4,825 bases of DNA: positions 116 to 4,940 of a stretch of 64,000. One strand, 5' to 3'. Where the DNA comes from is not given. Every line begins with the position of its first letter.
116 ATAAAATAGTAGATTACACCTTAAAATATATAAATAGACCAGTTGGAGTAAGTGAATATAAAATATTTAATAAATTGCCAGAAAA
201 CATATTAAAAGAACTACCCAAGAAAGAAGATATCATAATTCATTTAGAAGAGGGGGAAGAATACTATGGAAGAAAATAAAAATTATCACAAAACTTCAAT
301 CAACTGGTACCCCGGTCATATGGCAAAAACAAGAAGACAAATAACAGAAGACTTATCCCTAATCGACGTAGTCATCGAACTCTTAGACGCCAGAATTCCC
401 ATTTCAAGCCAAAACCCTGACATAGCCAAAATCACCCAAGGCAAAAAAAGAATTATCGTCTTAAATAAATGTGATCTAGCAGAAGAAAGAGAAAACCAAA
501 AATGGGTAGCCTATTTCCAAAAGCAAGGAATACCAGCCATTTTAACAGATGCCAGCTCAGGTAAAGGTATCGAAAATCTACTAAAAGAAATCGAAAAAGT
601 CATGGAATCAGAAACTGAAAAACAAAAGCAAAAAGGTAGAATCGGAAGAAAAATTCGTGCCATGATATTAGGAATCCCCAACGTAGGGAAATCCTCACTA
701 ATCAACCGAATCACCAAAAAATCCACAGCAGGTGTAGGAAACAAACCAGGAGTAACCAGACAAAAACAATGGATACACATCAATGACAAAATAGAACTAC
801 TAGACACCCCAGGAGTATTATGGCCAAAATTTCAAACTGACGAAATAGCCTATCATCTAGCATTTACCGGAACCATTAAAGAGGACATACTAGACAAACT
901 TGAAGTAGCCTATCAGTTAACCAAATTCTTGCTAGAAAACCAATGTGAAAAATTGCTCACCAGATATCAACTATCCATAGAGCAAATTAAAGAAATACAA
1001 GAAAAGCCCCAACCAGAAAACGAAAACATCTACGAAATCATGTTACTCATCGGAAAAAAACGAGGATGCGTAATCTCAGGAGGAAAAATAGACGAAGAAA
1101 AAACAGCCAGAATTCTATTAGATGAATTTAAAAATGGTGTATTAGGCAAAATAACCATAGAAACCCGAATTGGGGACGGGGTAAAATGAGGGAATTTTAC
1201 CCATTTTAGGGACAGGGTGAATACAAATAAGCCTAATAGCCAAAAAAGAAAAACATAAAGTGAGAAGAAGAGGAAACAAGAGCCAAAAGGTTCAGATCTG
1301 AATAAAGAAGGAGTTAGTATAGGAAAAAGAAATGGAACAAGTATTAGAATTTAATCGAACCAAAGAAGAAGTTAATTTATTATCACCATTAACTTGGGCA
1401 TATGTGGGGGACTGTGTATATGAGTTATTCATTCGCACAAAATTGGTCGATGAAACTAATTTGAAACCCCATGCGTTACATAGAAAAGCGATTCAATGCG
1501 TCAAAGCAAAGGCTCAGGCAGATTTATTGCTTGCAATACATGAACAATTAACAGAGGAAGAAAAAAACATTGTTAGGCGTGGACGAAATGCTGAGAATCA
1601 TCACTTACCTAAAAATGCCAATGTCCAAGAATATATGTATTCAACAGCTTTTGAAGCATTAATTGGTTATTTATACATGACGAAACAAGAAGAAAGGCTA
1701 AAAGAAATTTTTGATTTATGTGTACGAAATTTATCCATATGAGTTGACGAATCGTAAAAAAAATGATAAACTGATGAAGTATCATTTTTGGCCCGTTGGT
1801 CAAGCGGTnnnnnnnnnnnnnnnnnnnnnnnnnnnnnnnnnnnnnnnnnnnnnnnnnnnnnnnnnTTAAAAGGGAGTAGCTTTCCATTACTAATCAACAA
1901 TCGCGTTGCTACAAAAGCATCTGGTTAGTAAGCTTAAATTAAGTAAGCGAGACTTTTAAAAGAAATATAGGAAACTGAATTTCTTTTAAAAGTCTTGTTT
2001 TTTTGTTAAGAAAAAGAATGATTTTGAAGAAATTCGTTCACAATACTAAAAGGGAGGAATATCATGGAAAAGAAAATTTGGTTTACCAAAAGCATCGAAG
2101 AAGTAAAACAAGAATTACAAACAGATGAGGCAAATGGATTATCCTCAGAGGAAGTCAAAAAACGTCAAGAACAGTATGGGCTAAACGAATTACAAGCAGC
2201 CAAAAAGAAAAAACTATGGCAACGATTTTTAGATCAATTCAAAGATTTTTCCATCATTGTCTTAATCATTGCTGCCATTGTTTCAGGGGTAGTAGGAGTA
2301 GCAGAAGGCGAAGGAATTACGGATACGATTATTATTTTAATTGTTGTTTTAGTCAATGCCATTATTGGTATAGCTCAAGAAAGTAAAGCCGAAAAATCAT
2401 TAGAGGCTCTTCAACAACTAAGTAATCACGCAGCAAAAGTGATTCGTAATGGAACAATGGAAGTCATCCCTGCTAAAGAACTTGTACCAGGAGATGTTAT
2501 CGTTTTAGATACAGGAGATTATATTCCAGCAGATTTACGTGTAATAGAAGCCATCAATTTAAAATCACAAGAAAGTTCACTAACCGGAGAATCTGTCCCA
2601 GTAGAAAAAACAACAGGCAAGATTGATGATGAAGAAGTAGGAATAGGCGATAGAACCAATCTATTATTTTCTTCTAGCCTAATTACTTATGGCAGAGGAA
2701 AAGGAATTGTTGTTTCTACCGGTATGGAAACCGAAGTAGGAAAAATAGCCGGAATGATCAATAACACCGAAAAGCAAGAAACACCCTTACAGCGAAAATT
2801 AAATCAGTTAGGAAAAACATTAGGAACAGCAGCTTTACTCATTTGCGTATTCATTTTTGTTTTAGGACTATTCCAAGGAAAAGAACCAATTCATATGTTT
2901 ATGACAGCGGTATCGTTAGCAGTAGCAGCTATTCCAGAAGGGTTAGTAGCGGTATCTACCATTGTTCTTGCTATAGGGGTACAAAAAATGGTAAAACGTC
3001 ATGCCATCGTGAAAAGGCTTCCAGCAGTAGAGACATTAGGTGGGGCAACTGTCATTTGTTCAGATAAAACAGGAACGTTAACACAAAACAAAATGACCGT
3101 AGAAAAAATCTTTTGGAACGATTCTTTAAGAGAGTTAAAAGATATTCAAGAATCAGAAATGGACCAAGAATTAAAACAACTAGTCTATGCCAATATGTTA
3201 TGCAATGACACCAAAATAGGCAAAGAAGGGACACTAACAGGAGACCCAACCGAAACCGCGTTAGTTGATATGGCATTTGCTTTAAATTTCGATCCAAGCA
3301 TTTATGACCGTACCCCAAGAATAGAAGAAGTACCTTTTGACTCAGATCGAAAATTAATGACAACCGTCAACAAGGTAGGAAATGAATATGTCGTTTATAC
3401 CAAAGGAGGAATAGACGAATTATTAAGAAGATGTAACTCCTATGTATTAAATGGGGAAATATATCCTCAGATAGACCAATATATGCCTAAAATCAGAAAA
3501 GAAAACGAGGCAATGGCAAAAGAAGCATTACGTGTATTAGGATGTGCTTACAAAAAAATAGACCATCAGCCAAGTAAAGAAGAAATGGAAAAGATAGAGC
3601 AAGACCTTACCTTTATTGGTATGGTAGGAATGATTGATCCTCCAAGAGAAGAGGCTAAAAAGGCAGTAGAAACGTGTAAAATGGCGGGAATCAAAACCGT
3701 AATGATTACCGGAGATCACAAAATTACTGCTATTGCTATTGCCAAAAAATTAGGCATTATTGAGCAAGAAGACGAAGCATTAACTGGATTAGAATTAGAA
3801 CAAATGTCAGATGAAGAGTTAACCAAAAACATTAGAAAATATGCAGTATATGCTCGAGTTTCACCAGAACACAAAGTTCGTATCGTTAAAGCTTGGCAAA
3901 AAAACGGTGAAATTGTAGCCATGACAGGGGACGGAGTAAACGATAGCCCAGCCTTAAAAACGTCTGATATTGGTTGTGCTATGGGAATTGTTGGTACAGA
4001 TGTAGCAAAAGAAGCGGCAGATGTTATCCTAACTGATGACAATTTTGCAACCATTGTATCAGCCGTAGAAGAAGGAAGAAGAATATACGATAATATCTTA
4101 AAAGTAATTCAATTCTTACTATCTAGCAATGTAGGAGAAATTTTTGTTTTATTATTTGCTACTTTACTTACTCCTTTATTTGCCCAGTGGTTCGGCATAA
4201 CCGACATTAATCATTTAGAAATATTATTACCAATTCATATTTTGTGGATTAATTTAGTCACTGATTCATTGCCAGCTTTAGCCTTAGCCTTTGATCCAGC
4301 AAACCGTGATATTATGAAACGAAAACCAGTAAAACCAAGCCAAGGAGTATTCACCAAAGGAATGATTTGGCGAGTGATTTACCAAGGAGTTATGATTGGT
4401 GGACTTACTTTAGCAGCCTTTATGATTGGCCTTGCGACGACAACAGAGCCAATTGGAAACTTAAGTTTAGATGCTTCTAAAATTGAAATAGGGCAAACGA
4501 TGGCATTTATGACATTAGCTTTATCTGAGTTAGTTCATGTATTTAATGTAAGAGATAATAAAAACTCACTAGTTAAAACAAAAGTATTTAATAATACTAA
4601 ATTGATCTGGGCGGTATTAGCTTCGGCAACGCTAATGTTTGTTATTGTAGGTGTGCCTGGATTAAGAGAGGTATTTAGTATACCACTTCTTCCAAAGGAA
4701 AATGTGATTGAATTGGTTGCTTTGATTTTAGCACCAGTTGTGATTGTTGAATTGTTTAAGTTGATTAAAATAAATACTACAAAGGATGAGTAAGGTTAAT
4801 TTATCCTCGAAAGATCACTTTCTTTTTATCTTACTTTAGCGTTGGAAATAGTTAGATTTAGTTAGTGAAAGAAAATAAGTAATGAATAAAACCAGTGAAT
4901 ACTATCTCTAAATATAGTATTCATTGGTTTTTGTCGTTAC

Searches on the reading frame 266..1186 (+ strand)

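Call 5: search_protein_families(library=pfam, proteins=[window:266-1186:+], max_evalue=0.01)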
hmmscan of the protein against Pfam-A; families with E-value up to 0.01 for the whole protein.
window:266-1186:+ (307 aa): 7 families
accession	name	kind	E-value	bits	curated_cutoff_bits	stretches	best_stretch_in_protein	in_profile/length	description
PF01926.29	MMR_HSR1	-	1.7e-20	73.6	21.9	1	132-205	2-75/113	50S ribosome-binding GTPase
PF02421.24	FeoB_N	-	3.3e-15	56.4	27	2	132-185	3-58/156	Ferrous iron transport protein B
PF03193.22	RsgA_GTPase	-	4.1e-11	43.4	30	2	58-111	52-106/174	RsgA GTPase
PF00009.33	GTP_EFTU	-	6.9e-06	26.2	26.5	1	16-114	77-187/188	Elongation factor Tu GTP binding domain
PF00071.28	Ras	-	0.0023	18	21.6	0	54-112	98-159/162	Ras family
PF02492.25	cobW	-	0.0025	17.9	20.7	0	23-78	106-162/180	CobW/HypB/UreG, nucleotide-binding domain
PF08477.19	Roc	-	0.0048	17.6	27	0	133-154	3-24/119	Ras of Complex, Roc, domain of DAPkinase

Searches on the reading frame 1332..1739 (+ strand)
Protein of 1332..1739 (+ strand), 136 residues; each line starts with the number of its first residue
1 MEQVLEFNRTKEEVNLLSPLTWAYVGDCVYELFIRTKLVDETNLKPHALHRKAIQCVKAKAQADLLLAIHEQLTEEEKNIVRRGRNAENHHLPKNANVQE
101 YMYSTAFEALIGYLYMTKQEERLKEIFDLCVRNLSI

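Call 5: search_protein_families(library=pfam, proteins=[window:1332-1739:+], max_evalue=0.01)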
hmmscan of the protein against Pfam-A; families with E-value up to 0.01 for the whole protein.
window:1332-1739:+ (136 aa): 2 families
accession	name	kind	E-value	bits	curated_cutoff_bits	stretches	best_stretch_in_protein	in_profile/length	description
PF00636.31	Ribonuclease_3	-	3e-25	89.4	27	1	22-118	3-101/102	Ribonuclease III domain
PF17755.6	UvrA_DNA-bind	-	0.0065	17.2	23.2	1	54-120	33-98/110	UvrA DNA-binding domain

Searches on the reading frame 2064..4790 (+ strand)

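Call 5: search_protein_families(library=pfam, proteins=[window:2064-4790:+], max_evalue=0.01)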
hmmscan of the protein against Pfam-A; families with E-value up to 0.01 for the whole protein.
window:2064-4790:+ (909 aa): 7 families
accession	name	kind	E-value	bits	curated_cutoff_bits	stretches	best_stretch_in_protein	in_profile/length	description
PF00122.25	E1-E2_ATPase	-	1.8e-55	187.7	28.1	1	119-312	2-181/181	E1-E2 ATPase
PF00689.26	Cation_ATPase_C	-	4.7e-49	166.9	27.3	1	720-901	3-175/175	Cation transporting ATPase, C-terminus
PF00690.31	Cation_ATPase_N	-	2.5e-25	88.3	20.4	1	6-74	1-69/69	Cation transporter/ATPase, N-terminus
PF00702.32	Hydrolase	-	2.8e-19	70.7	26.4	1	330-633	3-189/191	haloacid dehalogenase-like hydrolase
PF13246.12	Cation_ATPase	-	7.7e-17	61.5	21.7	1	379-459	2-90/91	Cation transport ATPase (P-type)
PF12710.13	HAD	-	1.9e-05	25.6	27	1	472-632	41-189/189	haloacid dehalogenase-like hydrolase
PF08282.18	Hydrolase_3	-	3.5e-05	24.1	20.9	1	607-663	195-250/255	haloacid dehalogenase-like hydrolase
